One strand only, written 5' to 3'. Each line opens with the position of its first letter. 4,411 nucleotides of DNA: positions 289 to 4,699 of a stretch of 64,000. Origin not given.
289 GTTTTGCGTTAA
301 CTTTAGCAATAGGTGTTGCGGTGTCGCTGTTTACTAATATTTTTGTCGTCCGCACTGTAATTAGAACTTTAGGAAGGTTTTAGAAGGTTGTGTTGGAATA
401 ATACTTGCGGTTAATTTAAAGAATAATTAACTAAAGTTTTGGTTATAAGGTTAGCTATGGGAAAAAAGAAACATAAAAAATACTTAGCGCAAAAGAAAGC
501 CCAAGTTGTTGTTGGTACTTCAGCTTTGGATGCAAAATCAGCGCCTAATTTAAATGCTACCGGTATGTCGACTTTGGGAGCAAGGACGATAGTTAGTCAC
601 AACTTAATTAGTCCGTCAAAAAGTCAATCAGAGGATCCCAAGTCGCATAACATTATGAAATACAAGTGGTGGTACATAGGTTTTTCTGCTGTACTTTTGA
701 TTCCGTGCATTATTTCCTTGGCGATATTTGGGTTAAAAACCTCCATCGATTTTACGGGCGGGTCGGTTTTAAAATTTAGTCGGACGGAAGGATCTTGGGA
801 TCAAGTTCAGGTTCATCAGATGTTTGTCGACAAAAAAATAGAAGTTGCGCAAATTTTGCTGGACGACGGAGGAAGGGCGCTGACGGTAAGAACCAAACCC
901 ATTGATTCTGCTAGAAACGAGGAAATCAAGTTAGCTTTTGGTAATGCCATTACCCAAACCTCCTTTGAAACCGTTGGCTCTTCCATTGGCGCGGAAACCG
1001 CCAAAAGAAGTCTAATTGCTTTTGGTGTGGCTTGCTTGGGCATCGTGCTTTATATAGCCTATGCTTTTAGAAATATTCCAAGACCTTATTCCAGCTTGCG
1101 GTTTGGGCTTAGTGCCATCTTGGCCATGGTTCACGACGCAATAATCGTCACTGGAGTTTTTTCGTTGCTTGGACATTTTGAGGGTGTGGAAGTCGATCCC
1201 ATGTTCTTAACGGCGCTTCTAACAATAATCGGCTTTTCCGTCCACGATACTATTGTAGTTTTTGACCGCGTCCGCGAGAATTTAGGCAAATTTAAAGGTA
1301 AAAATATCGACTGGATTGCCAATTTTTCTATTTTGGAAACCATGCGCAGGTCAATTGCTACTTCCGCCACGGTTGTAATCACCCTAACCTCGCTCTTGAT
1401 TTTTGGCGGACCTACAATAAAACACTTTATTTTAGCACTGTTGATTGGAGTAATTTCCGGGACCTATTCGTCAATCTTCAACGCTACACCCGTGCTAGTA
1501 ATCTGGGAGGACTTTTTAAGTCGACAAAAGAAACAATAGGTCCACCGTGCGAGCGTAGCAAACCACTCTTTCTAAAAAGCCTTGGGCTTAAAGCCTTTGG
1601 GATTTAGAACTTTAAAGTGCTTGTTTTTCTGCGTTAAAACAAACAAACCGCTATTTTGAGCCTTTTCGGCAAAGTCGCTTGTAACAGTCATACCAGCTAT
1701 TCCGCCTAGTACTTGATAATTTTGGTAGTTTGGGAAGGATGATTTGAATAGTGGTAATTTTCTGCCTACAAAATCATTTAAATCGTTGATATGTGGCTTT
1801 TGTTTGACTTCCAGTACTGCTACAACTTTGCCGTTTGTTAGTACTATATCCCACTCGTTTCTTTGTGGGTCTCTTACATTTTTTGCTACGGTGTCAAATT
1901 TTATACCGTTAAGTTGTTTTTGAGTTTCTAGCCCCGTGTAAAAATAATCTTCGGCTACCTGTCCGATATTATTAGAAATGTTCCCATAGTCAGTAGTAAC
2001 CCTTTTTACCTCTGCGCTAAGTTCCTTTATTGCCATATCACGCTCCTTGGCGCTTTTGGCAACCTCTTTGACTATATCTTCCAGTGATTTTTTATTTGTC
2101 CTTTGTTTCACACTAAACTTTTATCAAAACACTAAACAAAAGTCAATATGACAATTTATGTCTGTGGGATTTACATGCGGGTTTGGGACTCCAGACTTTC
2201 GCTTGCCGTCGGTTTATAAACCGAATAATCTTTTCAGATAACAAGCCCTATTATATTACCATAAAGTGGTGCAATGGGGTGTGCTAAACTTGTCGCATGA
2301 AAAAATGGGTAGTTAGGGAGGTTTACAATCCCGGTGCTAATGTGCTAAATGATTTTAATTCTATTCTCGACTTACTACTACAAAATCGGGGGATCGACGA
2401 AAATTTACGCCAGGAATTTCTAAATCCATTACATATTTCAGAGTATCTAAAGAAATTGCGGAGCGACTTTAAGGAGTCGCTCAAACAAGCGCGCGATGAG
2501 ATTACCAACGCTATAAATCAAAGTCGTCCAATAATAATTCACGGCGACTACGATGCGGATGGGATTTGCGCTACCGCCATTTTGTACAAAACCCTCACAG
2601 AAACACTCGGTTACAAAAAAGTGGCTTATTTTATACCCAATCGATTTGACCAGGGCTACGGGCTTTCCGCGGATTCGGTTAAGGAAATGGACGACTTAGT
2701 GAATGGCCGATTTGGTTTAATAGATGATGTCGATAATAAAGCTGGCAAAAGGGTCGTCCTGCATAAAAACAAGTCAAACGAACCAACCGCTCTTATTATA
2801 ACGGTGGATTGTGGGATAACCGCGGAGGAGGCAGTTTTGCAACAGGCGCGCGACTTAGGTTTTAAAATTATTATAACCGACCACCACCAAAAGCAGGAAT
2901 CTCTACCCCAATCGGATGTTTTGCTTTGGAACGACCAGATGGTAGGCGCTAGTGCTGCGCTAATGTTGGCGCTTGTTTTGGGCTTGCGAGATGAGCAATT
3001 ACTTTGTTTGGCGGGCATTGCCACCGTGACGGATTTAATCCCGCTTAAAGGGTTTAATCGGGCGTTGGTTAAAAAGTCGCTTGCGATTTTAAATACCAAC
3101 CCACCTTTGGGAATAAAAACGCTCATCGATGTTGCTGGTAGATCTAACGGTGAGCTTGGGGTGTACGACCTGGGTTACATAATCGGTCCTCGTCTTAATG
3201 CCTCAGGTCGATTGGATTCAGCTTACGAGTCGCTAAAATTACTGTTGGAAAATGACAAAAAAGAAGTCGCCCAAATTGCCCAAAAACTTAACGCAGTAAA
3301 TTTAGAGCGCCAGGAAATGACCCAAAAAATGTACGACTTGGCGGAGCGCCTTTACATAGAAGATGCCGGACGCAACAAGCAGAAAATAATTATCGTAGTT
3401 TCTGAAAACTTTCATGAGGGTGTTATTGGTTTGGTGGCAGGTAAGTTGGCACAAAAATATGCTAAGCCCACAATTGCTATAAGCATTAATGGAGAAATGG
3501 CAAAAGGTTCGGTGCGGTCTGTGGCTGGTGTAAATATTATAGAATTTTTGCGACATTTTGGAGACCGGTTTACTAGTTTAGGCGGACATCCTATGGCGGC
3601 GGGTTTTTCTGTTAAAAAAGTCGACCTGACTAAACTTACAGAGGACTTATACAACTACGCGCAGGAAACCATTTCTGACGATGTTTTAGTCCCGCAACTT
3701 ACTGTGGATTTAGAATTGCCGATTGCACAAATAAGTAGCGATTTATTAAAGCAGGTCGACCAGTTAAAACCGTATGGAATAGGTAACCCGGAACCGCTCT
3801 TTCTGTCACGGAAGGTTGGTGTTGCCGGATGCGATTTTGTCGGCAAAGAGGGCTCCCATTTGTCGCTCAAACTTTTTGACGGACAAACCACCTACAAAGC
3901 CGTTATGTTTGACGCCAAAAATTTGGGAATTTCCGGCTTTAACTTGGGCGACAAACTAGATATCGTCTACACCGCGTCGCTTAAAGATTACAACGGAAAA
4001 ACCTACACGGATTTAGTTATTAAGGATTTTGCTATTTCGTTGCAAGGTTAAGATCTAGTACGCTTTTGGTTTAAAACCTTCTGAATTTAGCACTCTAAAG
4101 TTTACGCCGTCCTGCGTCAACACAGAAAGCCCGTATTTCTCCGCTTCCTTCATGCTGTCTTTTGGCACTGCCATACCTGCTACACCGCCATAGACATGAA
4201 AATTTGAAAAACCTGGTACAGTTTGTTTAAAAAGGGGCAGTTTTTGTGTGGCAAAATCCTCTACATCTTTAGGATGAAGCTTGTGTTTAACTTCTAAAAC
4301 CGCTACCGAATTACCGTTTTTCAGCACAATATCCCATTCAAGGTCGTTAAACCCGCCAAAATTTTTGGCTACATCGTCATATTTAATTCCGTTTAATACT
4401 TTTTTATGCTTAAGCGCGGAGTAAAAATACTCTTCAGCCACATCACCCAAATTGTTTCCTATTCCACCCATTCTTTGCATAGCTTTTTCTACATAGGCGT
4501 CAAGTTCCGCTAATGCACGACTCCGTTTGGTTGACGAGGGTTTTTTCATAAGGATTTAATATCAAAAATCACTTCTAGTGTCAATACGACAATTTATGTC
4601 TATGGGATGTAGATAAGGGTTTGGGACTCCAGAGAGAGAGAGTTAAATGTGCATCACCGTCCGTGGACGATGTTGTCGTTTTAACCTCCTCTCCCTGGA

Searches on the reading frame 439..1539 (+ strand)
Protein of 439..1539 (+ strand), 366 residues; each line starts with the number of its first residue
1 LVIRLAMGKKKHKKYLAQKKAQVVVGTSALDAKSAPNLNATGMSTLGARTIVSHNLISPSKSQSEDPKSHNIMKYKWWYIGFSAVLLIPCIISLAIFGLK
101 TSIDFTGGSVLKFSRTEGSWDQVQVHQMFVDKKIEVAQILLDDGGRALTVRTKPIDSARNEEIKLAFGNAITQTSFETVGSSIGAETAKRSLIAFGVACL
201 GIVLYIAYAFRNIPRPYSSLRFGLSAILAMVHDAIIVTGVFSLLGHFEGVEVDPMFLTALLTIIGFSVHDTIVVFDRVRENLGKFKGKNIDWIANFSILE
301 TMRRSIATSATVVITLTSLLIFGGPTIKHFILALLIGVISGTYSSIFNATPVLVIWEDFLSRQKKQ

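Call 7: search_protein_families(library=pfam, proteins=[window:439-1539:+])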
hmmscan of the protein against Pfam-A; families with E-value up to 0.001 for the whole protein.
window:439-1539:+ (366 aa): 1 family
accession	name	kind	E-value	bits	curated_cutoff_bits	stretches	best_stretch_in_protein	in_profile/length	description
PF02355.23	SecD_SecF_C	-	8.2e-54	182.3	20.5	1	168-356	10-186/189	Protein export membrane protein SecD/SecF, C-terminal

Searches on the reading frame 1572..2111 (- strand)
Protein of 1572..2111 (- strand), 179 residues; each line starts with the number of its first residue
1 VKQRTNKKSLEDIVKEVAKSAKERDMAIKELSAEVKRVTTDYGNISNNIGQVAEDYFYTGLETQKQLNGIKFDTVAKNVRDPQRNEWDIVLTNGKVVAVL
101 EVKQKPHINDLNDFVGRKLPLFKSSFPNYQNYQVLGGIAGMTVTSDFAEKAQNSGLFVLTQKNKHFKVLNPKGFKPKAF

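Call 7: search_protein_families(library=pfam, proteins=[window:1572-2111:-])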
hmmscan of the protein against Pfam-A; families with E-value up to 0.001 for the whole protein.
window:1572-2111:- (179 aa): 0 families

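Call 72: search_protein_families(library=pfam, proteins=[window:1572-2111:-], max_evalue=1)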
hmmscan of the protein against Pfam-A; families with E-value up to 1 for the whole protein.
window:1572-2111:- (179 aa): 2 families
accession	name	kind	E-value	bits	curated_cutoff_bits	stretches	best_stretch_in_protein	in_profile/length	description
PF04313.20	HSDR_N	-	0.032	14.5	25.1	1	13-105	60-147/198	Type I restriction enzyme R protein N terminus (HSDR_N)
PF07608.17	DUF1571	-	0.13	12.1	27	1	44-76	171-203/208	Protein of unknown function (DUF1571)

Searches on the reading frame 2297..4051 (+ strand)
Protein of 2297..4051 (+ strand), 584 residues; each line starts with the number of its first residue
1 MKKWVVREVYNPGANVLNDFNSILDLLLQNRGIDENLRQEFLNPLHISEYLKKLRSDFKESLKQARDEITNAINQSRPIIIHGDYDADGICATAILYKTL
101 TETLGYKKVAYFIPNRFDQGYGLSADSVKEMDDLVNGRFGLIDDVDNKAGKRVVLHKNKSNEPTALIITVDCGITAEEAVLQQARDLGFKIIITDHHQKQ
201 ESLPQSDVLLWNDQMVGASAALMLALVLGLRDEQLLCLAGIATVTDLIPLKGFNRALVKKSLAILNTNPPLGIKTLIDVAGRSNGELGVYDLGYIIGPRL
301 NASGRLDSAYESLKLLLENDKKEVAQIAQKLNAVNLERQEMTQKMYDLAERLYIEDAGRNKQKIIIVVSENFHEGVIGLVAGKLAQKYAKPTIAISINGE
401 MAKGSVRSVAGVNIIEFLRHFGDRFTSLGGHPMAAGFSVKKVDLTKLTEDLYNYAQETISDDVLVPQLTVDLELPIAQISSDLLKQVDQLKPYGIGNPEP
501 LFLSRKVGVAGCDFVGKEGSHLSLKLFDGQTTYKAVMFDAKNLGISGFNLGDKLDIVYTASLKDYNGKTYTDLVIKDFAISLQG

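Call 7: search_protein_families(library=pfam, proteins=[window:2297-4051:+])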
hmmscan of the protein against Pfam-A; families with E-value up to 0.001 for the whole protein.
window:2297-4051:+ (584 aa): 3 families
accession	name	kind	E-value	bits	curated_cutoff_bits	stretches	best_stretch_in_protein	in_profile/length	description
PF17768.7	RecJ_OB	-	2.2e-25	89.2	27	1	470-577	1-107/107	RecJ OB domain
PF01368.27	DHH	-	3.8e-21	76.1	28.1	1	79-228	2-103/125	DHH family, N-terminal domain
PF02272.25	DHHA1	-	3.4e-14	53.6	25.9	1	363-452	3-97/102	DHHA1 domain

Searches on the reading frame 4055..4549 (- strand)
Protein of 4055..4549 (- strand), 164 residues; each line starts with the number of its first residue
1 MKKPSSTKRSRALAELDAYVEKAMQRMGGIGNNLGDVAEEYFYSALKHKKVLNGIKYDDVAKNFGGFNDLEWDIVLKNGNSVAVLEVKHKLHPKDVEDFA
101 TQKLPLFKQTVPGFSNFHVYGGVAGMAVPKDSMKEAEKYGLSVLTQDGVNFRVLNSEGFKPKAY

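Call 7: search_protein_families(library=pfam, proteins=[window:4055-4549:-])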
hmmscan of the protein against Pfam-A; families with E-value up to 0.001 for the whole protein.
window:4055-4549:- (164 aa): 0 families

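Call 72: search_protein_families(library=pfam, proteins=[window:4055-4549:-], max_evalue=1)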
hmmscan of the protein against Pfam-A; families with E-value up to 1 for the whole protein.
window:4055-4549:- (164 aa): 1 family
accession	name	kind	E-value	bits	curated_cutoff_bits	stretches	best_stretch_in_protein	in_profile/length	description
PF07788.17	PDDEXK_10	-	0.081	13.3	21.2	1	69-100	2-32/74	PD-(D/E)XK nuclease superfamily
